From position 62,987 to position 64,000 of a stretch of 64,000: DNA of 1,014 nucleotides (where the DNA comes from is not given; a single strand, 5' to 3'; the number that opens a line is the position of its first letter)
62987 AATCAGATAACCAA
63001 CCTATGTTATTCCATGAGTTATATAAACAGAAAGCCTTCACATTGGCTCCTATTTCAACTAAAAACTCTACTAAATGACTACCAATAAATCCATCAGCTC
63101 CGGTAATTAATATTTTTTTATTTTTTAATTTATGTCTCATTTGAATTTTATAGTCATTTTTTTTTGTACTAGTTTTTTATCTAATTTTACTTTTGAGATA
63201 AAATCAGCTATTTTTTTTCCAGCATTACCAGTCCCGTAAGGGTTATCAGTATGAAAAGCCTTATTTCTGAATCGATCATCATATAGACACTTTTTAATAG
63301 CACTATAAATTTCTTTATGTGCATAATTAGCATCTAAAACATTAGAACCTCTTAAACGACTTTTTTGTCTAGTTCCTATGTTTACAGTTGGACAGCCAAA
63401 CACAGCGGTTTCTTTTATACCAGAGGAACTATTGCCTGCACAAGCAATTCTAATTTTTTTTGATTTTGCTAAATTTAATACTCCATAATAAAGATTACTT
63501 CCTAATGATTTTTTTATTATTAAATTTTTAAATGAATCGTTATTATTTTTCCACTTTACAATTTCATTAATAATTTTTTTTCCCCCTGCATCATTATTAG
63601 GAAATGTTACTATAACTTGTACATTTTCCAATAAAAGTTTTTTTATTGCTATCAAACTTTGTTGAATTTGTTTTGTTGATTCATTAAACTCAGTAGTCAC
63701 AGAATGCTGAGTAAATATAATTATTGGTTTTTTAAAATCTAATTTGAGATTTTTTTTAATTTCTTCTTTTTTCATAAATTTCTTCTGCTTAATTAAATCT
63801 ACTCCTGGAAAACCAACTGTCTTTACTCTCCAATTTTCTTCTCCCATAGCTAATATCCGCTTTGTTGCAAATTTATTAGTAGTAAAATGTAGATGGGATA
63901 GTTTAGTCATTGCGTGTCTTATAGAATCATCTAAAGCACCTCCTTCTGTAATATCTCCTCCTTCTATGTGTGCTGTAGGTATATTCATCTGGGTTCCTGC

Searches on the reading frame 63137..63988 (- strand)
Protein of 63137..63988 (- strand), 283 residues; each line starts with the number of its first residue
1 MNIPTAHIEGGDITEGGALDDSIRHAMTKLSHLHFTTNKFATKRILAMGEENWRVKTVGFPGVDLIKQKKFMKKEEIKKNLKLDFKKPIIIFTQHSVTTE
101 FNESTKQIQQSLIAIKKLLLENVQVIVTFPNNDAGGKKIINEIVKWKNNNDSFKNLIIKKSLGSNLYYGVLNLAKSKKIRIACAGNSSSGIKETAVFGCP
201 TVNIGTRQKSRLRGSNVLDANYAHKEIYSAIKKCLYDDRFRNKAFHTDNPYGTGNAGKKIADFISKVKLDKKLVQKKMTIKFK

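Call 56: search_protein_families(library=pfam, proteins=[window:63137-63988:-], max_evalue=0.00001)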
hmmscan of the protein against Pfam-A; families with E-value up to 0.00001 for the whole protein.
window:63137-63988:- (283 aa): 1 family
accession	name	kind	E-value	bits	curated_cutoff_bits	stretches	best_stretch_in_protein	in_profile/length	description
PF02350.25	Epimerase_2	-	1.7e-49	169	30.6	1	1-264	90-346/347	UDP-N-acetylglucosamine 2-epimerase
